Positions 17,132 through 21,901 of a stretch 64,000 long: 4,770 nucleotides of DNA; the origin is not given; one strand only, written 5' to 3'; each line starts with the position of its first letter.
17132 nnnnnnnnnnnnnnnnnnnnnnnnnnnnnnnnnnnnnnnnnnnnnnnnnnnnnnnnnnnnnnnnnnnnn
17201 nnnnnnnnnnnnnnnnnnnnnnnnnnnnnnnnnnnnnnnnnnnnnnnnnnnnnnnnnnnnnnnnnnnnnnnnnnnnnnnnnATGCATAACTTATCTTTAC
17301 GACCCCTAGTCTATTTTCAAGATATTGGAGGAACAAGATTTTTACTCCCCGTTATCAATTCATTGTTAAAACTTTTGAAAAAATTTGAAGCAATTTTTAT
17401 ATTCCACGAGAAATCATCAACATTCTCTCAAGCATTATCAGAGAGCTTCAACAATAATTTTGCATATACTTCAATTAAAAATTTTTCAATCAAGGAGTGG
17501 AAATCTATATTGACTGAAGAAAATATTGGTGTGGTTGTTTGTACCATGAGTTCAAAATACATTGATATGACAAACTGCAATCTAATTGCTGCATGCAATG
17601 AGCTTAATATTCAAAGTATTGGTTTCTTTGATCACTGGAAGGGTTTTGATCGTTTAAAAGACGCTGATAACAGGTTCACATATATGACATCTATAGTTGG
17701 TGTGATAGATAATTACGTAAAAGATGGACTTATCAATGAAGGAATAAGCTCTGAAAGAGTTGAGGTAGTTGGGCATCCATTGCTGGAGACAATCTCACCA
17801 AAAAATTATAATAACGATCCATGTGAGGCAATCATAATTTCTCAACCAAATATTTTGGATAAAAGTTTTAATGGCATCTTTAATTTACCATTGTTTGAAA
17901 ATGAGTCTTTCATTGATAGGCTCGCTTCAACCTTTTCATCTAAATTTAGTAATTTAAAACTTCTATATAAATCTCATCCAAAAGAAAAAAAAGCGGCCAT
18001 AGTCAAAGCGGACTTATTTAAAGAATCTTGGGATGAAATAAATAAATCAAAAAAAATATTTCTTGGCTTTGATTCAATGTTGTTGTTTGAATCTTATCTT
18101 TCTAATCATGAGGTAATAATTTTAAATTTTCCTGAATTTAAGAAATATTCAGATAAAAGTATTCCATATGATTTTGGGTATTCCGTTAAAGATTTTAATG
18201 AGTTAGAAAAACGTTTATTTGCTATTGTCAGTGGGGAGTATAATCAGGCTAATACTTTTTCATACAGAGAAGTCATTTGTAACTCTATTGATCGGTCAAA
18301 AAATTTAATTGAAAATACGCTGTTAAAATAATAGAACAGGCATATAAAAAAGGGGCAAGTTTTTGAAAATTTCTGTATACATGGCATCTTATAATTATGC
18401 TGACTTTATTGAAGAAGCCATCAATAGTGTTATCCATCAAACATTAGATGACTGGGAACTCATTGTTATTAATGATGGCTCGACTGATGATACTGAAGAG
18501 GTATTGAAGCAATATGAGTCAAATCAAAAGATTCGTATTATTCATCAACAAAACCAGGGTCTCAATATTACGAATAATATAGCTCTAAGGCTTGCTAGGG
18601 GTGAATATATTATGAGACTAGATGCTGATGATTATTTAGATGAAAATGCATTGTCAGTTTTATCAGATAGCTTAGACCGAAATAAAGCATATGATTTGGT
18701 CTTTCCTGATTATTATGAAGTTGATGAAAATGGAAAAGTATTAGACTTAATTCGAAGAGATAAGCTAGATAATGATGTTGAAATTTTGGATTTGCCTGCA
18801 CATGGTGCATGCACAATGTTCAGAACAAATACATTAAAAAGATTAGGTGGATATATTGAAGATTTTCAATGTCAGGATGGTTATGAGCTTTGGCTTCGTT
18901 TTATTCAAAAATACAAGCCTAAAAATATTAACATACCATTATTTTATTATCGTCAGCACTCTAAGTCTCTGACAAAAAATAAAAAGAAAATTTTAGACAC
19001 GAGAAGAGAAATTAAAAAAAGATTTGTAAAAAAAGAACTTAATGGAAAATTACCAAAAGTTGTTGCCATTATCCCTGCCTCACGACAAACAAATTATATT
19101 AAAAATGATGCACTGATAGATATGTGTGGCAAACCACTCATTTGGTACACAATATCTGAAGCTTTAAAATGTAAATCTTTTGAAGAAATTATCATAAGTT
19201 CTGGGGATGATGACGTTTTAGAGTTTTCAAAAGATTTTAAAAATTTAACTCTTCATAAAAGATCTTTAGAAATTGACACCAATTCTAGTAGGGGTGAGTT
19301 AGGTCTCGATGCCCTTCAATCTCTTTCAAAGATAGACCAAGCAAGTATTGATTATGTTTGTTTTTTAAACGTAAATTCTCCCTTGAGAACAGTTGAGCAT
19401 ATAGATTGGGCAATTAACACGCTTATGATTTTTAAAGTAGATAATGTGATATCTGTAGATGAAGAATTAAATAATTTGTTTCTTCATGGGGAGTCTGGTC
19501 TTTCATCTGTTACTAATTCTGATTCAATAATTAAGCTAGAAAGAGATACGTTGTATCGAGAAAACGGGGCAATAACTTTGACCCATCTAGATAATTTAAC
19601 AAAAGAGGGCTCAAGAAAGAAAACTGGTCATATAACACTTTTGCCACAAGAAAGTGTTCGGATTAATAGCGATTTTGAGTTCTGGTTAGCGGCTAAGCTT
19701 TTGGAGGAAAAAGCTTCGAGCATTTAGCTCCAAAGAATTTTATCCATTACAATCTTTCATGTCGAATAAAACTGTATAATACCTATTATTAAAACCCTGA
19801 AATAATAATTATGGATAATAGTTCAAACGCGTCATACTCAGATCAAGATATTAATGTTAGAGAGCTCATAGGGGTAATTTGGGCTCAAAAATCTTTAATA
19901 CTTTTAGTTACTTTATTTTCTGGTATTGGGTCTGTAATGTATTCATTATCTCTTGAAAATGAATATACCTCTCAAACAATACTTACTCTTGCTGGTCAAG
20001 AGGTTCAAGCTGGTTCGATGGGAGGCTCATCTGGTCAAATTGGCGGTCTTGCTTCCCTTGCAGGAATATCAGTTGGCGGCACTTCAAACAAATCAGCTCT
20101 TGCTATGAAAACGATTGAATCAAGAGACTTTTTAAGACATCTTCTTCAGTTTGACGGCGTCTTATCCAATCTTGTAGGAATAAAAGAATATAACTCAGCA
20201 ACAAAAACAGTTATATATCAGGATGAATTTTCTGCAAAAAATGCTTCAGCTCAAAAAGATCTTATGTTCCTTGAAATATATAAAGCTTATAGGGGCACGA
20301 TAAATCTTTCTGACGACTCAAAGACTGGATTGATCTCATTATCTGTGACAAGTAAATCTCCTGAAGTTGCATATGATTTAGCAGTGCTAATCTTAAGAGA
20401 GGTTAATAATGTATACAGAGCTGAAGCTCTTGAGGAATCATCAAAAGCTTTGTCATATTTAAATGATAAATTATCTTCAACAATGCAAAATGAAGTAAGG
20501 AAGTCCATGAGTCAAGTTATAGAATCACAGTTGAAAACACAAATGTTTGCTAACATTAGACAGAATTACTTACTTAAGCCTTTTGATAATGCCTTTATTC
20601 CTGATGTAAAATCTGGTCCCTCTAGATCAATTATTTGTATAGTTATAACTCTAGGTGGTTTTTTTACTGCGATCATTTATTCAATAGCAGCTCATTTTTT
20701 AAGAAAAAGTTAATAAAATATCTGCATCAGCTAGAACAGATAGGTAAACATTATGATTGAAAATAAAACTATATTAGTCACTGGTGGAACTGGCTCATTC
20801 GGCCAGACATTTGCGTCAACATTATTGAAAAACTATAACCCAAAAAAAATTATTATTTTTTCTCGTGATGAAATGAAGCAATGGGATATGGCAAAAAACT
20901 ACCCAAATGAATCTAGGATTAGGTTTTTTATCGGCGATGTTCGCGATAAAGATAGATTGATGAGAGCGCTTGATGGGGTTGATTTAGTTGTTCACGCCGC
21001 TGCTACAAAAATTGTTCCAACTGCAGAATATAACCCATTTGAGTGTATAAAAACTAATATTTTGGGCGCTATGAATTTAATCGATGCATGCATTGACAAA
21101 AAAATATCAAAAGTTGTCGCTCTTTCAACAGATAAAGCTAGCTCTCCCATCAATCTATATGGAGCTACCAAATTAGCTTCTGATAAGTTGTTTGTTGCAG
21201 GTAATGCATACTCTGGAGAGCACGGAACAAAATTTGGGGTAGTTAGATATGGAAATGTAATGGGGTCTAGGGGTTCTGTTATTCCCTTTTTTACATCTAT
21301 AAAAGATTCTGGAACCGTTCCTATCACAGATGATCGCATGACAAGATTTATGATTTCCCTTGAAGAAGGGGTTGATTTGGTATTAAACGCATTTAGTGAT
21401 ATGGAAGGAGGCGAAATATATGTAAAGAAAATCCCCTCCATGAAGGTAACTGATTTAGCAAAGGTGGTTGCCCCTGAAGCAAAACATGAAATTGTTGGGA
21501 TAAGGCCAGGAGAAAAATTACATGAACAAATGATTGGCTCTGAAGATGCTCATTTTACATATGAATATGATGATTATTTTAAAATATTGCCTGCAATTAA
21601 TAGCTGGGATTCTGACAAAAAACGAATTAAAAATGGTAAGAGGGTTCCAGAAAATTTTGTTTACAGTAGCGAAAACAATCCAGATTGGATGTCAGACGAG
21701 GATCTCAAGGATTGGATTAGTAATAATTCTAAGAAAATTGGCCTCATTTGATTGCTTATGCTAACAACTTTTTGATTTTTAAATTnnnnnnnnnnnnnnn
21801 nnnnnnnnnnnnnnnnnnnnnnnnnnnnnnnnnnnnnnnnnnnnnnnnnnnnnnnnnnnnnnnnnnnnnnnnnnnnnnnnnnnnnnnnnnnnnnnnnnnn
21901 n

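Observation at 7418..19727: Two NeuB-type synthases and three cytidylyltransferase domains suggest a double or non-canonical nonulosonic-acid pathway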

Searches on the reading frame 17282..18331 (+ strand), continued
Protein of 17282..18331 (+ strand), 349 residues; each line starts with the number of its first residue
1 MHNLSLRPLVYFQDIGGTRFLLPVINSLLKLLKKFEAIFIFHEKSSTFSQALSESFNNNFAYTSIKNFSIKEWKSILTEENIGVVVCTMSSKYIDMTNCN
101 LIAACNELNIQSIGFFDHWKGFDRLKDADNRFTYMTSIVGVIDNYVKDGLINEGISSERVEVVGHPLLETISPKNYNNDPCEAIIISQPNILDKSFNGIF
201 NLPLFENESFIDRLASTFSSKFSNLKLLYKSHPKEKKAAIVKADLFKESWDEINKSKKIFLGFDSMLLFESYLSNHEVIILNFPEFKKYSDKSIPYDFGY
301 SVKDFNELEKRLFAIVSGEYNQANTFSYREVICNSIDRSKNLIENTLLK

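Call 95: find_encoding_contigs(protein=P0272, flank=8000, max_places=2)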
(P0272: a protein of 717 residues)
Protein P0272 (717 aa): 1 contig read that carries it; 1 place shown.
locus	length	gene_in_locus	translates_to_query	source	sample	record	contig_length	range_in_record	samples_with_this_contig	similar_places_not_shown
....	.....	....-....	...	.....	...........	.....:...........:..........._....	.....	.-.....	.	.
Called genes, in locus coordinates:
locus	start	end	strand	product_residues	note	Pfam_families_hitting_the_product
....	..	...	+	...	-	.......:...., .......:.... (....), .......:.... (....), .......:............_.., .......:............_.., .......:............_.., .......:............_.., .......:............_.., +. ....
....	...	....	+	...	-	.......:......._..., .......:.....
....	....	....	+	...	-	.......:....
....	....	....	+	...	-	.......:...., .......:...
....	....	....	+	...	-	-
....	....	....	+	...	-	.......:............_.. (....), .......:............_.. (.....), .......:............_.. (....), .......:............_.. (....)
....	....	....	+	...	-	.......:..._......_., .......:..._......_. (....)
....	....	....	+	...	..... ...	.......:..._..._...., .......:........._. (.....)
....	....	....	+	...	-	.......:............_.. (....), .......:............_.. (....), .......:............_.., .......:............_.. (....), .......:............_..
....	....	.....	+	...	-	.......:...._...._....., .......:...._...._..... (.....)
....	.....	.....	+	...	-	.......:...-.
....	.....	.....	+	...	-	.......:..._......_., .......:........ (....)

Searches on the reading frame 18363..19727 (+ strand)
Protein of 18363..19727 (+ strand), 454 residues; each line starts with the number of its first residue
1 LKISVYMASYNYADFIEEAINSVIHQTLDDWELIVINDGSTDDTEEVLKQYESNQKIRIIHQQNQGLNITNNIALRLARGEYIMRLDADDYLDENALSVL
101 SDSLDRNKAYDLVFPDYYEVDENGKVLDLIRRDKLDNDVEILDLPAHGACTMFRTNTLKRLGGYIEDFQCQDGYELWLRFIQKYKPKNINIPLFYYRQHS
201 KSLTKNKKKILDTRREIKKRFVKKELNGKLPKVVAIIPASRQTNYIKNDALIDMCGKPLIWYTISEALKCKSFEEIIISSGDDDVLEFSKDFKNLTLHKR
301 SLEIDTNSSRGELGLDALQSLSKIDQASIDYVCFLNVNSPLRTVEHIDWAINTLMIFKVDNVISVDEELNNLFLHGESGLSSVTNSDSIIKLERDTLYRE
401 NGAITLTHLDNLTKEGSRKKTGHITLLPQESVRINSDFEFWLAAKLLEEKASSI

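Call 4: search_protein_families(library=pfam, proteins=[window:18363-19727:+])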
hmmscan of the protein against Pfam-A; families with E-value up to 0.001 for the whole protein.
window:18363-19727:+ (454 aa): 5 families
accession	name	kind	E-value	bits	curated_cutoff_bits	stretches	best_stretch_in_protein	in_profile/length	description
PF00535.33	Glycos_transf_2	-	1e-31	110.6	23.3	1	4-160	1-166/168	Glycosyl transferase family 2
PF10111.15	Glyco_tranf_2_2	-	4.2e-12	46.6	27.3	1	13-204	12-223/276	Glycosyltransferase like family 2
PF02348.25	CTP_transf_3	-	2.2e-09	37.9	22.6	1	234-360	1-120/217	Cytidylyltransferase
PF13641.12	Glyco_tranf_2_3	-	3.7e-09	37.4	27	1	3-180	3-194/230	Glycosyltransferase like family 2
PF13704.12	Glyco_tranf_2_4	-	2.7e-06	28.2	27.5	1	11-93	2-85/98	Glycosyl transferase family 2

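Call 6: search_protein_families(library=ncbifam, proteins=[window:18363-19727:+], max_evalue=0.00001)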
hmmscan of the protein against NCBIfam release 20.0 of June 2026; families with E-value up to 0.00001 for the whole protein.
window:18363-19727:+ (454 aa): 18 families
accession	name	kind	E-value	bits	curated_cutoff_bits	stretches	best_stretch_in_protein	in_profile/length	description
NF053739.1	GlytfEpsEBac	equivalog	1.4e-27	96.3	450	1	2-207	2-213/265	glycosyltransferase EpsE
NF047683.1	TeichurnBiosyTuaG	equivalog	8e-27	94.5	400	1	2-210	7-217/252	teichuronic acid biosynthesis protein TuaG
NF007482.0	PRK10073.1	equivalog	2.5e-23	82.6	423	1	2-102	7-108/334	glycosyltransferase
TIGR03937.1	PgaC_IcaA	equivalog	1.2e-21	77.2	422.3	1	2-109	46-155/407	poly-beta-1,6-N-acetyl-D-glucosamine synthase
NF050050.1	ProtGlycPglI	equivalog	5.4e-19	68.7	500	1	2-141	3-142/306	GalNAc(5)-diNAcBac-PP-undecaprenol beta-1,3-glucosyltransferase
NF041875.1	EPS_EpsD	equivalog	9.2e-17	61.4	370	1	3-95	1-95/325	exopolysaccharide biosynthesis glycosyltransferase EpsD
TIGR03584.1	PseF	equivalog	4.7e-13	49.3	205.7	1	234-365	1-131/222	pseudaminic acid cytidylyltransferase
NF007453.0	PRK10018.1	equivalog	6e-13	49.1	382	1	3-112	8-119/280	colanic acid biosynthesis glycosyltransferase WcaA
TIGR04017.1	WcaA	equivalog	2.3e-12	47.1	495.75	1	3-116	7-122/279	colanic acid biosynthesis glycosyltransferase WcaA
NF041394.1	GtaseAglG_Halo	equivalog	3.1e-12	46.4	440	1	1-107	1-110/304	glucosyl-dolichyl phosphate glucuronosyltransferase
NF038302.1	EPS_HpsE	equivalog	1.1e-10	41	300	1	2-95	2-102/307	hormogonium polysaccharide biosynthesis glycosyltransferase HpsE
TIGR04283.1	glyco_like_mftF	equivalog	1.1e-09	38.3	182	1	3-189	1-178/221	TIGR04283 family arsenosugar biosynthesis glycosyltransferase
NF038299.1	EPS_HpsN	equivalog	7.5e-09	35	425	1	2-109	2-111/317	hormogonium polysaccharide biosynthesis glycosyltransferase HpsN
TIGR04009.1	wcaE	equivalog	1.3e-07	31.2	369.2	1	18-161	18-160/248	colanic acid biosynthesis glycosyltransferase WcaE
TIGR03111.1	glyc2_xrt_Gpos1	hypoth_equivalog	2.6e-07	29.8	363.95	1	3-107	51-159/439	TIGR03111 family XrtG-associated glycosyltransferase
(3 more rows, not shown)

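Call 73: search_solved_structures(query=window:18363-19727:+, max_evalue=0.01)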
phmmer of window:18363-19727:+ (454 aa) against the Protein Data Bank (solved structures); distinct sequences matched with E-value up to 0.01: 31.
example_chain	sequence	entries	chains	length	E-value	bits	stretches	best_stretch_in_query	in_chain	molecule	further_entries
2z87_A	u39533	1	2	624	4.1e-32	114.9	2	3-220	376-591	Chondroitin synthase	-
2z86_A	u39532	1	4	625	4.1e-32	114.9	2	3-220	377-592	Chondroitin synthase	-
6p61_A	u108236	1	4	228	4.9e-30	108.1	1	3-216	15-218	Glycosyltransferase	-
5hea_A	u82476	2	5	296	5.3e-15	58.5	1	3-107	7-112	Putative glycosyltransferase (GalT1)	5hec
3bcv_A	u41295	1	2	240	1.3e-14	57.3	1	2-101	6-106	Putative glycosyltransferase protein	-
6h1j_A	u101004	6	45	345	1.1e-12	50.9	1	2-125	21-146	Probable ss-1,3-N-acetylglucosaminyltransferase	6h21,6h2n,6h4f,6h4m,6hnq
5tze_C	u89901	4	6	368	5.3e-12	48.6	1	1-107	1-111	Glycosyl transferase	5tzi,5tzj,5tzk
5tz8_A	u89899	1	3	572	9.1e-12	47.9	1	1-107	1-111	Glycosyl transferase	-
3l7j_A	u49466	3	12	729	3.2e-10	42.8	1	2-159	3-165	Teichoic acid biosynthesis protein F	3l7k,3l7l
3l7i_A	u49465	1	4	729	3.2e-10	42.8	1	2-159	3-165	Teichoic acid biosynthesis protein F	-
3l7m_A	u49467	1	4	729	3.2e-10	42.8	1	2-159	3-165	Teichoic acid biosynthesis protein F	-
1h7l_A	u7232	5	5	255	4.5e-10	42.3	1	2-126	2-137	SPORE COAT POLYSACCHARIDE BIOSYNTHESIS PROTEIN SPSA | PROTEIN (SPORE COAT POLYSACCHARIDE BIOSYNTHESIS PROTEIN SPSA)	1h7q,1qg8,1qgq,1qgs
8vh7_A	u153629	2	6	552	4.6e-10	42.2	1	3-219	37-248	Heparosan synthase B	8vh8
8viw_A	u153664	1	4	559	4.7e-10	42.2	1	3-219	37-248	Heparosan synthase B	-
8bz4_A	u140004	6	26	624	1e-08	37.8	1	2-92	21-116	Glycosyltransferase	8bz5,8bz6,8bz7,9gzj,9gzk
6ifd_A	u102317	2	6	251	1e-07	34.5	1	233-412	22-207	CMP-N-acetylneuraminate Synthetase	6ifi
9t4z_A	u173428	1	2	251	7.5e-07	31.7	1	232-418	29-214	PpNeuA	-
1eyr_A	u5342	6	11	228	0.00022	23.5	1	234-353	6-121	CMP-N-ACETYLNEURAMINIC ACID SYNTHETASE | N-acylneuraminate cytidylyltransferase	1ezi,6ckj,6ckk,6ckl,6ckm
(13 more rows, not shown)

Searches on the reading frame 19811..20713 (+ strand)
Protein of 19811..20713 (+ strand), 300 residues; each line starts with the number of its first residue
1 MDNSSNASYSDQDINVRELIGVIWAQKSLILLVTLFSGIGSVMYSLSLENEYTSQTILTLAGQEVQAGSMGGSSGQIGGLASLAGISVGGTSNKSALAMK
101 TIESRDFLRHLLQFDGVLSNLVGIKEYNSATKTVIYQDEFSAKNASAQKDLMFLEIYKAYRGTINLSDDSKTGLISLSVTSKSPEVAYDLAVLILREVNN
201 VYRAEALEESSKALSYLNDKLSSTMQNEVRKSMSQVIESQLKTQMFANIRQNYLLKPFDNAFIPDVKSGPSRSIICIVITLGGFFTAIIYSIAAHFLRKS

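Call 4: search_protein_families(library=pfam, proteins=[window:19811-20713:+])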
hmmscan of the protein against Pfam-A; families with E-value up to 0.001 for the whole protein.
window:19811-20713:+ (300 aa): 1 family
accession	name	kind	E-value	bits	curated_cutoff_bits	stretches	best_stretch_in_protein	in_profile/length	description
PF02706.20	Wzz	-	2.4e-10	41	25.5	1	13-109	2-85/91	Chain length determinant protein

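Call 6: search_protein_families(library=ncbifam, proteins=[window:19811-20713:+], max_evalue=0.00001)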
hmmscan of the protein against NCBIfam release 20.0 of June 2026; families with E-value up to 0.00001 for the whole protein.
window:19811-20713:+ (300 aa): 2 families
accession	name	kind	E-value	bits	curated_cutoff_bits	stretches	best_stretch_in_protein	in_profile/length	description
TIGR01006.1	polys_exp_MPA1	subfamily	2e-06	27.4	296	0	13-60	7-55/226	CspC family polysaccharide chain length determinant protein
NF007699.1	PRK10381.1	equivalog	3.6e-06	26.1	300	0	5-64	18-77/368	LPS O-antigen length regulator Wzz(fepE)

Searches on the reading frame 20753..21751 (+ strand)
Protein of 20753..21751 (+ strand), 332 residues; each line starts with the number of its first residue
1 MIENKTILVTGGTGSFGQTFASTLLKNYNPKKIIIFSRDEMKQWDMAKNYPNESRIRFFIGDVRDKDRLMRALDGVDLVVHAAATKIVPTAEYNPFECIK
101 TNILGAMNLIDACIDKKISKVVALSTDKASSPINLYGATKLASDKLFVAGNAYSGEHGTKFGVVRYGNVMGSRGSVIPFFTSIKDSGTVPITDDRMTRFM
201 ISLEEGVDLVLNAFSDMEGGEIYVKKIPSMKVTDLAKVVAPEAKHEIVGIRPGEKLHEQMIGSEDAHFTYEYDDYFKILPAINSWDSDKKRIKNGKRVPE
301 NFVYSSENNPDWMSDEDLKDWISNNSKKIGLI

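Call 4: search_protein_families(library=pfam, proteins=[window:20753-21751:+])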
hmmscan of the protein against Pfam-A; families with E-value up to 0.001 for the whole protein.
window:20753-21751:+ (332 aa): 11 families
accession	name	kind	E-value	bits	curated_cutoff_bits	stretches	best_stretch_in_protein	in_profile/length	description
PF02719.21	Polysacc_synt_2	-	9.6e-100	334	20.2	1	7-278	1-291/293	Polysaccharide biosynthesis protein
PF01370.27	Epimerase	-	1e-22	81.1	20.9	1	7-191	1-201/240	NAD dependent epimerase/dehydratase family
PF01073.25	3Beta_HSD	-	3.5e-17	62.8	22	1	8-129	1-119/280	3-beta hydroxysteroid dehydrogenase/isomerase family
PF16363.11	GDP_Man_Dehyd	-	7.6e-16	58.9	27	1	8-127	1-130/332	GDP-mannose 4,6 dehydratase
PF04321.23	RmlD_sub_bind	-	1.8e-09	37.6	27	1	6-195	2-179/287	RmlD substrate binding domain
PF13460.12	NAD_binding_10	-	4.3e-09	36.9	27.2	1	11-130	1-102/184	NAD(P)H-binding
PF00106.31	adh_short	-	2.1e-08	34.3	26.6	1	5-158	1-171/195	short chain dehydrogenase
PF07993.18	NAD_binding_4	-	4.9e-07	29.6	20.1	1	9-129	1-139/258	Male sterility protein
PF05368.20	NmrA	-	6.3e-07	29.7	27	1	4-121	2-102/298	NmrA-like family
PF08659.16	KR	-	2.5e-06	28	22.6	1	6-124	2-134/180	KR domain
PF03435.24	Sacchrp_dh_NADP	-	4.6e-05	24.2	25.1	1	7-83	1-76/129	Saccharopine dehydrogenase NADP binding domain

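Call 6: search_protein_families(library=ncbifam, proteins=[window:20753-21751:+], max_evalue=0.00001)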
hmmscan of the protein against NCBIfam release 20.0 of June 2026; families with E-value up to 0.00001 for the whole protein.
window:20753-21751:+ (332 aa): 18 families
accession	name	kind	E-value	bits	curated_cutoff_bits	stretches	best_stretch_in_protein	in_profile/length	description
TIGR03589.1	PseB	equivalog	1.3e-164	546.8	407.75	1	1-321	1-323/324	UDP-N-acetylglucosamine 4,6-dehydratase (inverting)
TIGR04130.1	FnlA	equivalog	4.6e-76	255.9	730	1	1-309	1-313/337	UDP-N-acetylglucosamine 4,6-dehydratase/5-epimerase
TIGR04180.1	EDH_00030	hypoth_equivalog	2.8e-17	62.8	475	1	7-128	1-123/297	NAD-dependent 4,6-dehydratase LegB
TIGR01179.1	galE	equivalog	5.5e-15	55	262.3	1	7-173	2-180/332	UDP-glucose 4-epimerase GalE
TIGR02622.1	CDP_4_6_dhtase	equivalog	1.5e-13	50.6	278.45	1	3-129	3-132/352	CDP-glucose 4,6-dehydratase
TIGR01181.1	dTDP_gluc_dehyt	equivalog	5.6e-13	48.7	365.1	1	7-135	2-134/321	dTDP-glucose 4,6-dehydratase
NF041293.1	G6PDh_Azf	equivalog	6.6e-12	45.4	400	1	4-129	2-118/252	NAD-dependent glucose-6-phosphate dehydrogenase Azf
NF042422.1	oxyalk_red_OleD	equivalog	4.7e-11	42.6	580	1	7-127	3-111/329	2-alkyl-3-oxoalkanoate reductase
TIGR02197.1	heptose_epim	equivalog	1e-10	41.3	274.6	1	7-173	1-174/316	ADP-glyceromanno-heptose 6-epimerase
TIGR03466.1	HpnA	hypoth_equivalog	2.6e-10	39.7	367.65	1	6-126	2-113/327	hopanoid-associated sugar epimerase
NF042423.1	oxyalk_red_Shew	equivalog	3.3e-09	36.3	580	1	5-127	9-119/331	2-alkyl-3-oxoalkanoate reductase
NF043036.1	ErythonDh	equivalog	1.1e-08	34.6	325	1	7-122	3-120/321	D-erythronate dehydrogenase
NF052578.1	StrlDmthSdmBMthl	equivalog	2.5e-08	34.1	600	1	6-129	2-116/328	sterol demethylase protein SdmB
TIGR01214.1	rmlD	equivalog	6.1e-08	32.1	224.05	1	6-127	1-101/285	dTDP-4-dehydrorhamnose reductase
NF007956.0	PRK10675.1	subfamily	8e-07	28.5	394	1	7-123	3-121/338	UDP-glucose 4-epimerase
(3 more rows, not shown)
